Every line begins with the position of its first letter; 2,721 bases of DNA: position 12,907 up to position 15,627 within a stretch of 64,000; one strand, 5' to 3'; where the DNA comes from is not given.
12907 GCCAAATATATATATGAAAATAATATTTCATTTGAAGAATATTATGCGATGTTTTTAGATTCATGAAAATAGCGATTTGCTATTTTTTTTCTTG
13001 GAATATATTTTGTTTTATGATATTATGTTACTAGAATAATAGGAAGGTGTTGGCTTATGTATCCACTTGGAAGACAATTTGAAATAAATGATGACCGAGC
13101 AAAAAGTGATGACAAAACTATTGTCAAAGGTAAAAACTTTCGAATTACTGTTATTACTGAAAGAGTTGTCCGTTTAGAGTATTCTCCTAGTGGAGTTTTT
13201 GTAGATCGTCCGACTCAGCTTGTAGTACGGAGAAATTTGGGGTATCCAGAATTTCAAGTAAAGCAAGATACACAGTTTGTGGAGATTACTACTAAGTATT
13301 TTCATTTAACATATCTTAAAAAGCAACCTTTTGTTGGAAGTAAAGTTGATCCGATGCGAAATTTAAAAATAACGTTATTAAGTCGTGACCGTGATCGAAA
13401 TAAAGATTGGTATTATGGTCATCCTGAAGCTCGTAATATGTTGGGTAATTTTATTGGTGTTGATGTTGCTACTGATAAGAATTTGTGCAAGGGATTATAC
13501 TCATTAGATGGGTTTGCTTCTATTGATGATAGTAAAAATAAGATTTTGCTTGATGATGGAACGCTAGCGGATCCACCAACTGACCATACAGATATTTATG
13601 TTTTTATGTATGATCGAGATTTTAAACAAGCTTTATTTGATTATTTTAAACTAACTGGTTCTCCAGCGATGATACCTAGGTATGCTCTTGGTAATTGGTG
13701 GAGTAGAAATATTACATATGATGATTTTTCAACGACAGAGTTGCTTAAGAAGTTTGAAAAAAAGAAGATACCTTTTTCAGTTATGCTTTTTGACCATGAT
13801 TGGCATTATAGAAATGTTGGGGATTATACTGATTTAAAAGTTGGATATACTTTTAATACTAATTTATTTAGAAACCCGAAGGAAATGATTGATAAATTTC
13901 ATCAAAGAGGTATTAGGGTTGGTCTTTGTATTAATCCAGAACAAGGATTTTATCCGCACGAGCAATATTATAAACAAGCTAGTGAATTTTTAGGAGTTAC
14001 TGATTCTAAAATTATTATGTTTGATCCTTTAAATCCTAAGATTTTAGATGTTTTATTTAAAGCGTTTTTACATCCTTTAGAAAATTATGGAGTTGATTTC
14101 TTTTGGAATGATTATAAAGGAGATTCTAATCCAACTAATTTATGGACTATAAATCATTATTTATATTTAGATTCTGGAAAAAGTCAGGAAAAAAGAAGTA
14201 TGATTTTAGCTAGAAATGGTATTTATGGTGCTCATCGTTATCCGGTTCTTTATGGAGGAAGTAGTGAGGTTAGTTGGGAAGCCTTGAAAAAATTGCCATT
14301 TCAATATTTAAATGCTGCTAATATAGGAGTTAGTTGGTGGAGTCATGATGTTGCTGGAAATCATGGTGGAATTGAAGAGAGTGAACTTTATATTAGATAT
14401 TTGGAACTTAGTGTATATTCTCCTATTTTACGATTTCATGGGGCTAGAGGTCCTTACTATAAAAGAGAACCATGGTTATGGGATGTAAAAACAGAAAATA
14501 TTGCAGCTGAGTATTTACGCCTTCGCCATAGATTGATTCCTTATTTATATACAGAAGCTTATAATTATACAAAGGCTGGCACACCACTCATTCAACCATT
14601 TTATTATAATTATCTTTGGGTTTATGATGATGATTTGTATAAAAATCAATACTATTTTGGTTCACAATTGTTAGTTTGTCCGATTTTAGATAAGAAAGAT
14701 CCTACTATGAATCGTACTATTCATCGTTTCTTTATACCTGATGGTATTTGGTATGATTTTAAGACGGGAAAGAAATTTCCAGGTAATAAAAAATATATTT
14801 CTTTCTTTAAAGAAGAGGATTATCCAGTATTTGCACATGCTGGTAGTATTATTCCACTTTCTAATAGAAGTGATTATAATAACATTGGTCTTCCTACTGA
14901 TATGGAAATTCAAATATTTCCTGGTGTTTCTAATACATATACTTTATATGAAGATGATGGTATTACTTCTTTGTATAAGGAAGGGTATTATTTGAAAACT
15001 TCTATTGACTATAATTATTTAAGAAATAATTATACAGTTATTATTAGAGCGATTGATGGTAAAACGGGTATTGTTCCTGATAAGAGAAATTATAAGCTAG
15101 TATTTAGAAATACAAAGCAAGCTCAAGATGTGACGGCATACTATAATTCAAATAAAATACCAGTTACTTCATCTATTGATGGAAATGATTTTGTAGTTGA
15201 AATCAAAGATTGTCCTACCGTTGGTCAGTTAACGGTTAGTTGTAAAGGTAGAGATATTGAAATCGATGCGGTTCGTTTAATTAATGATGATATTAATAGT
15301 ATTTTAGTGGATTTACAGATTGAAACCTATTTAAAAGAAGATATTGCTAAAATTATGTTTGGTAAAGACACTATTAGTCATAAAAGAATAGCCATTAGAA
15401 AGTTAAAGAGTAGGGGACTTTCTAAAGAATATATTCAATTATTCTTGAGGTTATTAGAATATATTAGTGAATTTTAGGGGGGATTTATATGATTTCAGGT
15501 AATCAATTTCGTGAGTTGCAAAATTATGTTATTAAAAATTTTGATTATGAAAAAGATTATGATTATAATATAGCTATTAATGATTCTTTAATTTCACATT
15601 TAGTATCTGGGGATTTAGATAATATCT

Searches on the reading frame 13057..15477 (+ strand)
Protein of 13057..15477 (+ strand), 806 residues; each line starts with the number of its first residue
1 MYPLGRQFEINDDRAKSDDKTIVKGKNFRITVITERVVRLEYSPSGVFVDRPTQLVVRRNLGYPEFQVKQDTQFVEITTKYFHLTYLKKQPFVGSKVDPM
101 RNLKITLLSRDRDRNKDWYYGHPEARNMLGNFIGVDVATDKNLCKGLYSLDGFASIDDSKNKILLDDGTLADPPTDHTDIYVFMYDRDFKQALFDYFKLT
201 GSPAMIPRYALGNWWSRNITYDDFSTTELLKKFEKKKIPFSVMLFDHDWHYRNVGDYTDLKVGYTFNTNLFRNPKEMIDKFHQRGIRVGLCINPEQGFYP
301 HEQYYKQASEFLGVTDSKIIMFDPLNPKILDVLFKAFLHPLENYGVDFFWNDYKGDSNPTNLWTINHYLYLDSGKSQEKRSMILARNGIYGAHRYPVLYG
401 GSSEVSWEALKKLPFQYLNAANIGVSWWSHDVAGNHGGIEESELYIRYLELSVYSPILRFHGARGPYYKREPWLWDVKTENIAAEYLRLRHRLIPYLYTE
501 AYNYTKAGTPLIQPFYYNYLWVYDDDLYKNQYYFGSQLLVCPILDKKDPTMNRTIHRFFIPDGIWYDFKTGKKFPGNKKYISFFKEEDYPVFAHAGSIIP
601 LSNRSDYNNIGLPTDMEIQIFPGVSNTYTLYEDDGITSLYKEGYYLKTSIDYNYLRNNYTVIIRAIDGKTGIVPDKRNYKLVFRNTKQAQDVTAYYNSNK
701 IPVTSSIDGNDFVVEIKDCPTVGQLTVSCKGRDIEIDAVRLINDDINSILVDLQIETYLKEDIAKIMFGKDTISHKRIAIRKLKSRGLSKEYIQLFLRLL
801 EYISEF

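Call 12: search_protein_families(library=ncbifam, proteins=[window:13057-15477:+], max_evalue=0.00001)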
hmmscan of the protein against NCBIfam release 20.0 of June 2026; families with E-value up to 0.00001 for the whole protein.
window:13057-15477:+ (806 aa): 3 families
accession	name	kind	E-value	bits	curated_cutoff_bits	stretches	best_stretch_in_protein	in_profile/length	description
NF007940.0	PRK10658.1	equivalog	7e-48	163.6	606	1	181-626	238-695/771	alpha-xylosidase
NF040948.1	alpha_gluc_MalA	equivalog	7.5e-41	140.1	800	2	376-604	388-611/627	alpha-glucosidase MalA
NF007746.0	PRK10426.1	equivalog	1e-13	50.6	553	1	377-580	447-651/683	alpha-glucosidase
